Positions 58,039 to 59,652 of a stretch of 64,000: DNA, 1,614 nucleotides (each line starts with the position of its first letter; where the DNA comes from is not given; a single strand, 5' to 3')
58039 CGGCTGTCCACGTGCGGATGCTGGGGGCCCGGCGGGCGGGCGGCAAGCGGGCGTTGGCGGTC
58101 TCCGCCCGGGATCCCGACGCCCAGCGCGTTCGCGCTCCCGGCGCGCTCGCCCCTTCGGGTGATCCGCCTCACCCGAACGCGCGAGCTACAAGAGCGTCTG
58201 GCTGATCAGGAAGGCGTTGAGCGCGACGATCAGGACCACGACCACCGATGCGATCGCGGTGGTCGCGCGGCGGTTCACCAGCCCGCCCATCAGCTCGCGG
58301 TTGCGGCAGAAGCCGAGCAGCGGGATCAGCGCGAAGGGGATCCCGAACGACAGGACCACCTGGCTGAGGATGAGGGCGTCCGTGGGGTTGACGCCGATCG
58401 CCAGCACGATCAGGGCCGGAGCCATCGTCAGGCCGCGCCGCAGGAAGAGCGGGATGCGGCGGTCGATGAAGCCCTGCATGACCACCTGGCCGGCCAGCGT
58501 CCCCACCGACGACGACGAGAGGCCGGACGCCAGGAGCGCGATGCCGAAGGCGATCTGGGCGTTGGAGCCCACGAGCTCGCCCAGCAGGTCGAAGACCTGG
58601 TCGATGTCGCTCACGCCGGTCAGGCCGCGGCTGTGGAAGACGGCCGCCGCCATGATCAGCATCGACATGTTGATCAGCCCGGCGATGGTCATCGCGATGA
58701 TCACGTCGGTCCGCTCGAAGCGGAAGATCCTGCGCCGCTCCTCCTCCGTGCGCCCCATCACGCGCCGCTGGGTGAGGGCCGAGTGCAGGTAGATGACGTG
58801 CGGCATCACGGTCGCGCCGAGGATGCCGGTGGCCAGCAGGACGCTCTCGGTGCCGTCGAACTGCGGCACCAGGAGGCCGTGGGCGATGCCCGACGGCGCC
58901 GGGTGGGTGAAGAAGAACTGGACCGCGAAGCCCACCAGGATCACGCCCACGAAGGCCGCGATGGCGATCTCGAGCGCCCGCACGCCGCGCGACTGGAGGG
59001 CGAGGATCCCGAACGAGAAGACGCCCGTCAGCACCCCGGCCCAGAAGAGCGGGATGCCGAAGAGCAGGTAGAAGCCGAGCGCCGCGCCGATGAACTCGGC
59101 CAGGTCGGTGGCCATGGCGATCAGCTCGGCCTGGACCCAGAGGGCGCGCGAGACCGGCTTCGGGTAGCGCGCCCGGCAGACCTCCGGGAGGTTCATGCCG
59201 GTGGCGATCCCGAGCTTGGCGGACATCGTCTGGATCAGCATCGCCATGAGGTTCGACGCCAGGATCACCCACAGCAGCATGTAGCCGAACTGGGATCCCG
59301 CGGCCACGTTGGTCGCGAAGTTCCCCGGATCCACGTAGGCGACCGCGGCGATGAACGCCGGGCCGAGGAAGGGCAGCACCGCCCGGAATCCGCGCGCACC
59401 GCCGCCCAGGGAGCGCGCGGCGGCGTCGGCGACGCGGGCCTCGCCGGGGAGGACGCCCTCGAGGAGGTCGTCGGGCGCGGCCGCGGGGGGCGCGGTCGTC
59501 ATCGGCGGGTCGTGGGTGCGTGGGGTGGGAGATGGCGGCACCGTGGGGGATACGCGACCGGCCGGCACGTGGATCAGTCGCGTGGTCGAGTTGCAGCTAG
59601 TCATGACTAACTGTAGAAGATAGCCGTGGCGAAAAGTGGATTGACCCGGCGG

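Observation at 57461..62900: A 5.4 kb metal-homeostasis block (mntH, Tat multicopper oxidase, ZIP, CDF) splits the arginine operon between argJ and argB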

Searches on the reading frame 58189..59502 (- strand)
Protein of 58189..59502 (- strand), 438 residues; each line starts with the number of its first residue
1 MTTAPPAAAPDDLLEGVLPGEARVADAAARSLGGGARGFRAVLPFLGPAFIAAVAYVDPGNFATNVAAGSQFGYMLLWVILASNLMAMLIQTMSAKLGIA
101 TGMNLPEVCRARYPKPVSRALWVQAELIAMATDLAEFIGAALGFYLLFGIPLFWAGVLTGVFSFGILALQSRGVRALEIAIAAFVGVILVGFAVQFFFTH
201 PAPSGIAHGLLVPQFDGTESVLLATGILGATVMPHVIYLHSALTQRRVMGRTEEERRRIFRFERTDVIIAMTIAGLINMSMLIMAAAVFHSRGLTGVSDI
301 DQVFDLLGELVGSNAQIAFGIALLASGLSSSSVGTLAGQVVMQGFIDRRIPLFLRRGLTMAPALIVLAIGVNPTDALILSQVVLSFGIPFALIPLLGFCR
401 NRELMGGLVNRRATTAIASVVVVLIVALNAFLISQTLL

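Call 9: search_protein_families(library=pfam, proteins=[window:58189-59502:-], max_evalue=0.01)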
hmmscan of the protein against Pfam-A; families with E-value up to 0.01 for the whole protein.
seq(438 aa): 1 family
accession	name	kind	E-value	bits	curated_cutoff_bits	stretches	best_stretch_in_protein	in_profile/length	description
PF01566.24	Nramp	-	1.3e-124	416.3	29.8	1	62-411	1-356/357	Natural resistance-associated macrophage protein-like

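Call 48: search_protein_families(library=ncbifam, proteins=[window:58189-59502:-], max_evalue=0.001)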
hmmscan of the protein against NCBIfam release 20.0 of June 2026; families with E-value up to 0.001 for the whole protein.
seq(438 aa): 3 families
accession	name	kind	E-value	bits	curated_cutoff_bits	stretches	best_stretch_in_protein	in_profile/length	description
NF001923.0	PRK00701.1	subfamily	1.6e-170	567.5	430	1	36-437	27-436/439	Mn(2+) uptake NRAMP transporter MntH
TIGR01197.1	nramp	subfamily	8.6e-110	367.7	272.5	1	41-405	2-390/390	metal ion transporter, metal ion (Mn2+/Fe2+) transporter (Nramp) family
NF037982.1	Nramp_1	equivalog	7.1e-92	308.7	50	1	47-404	1-404/404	Nramp family divalent metal transporter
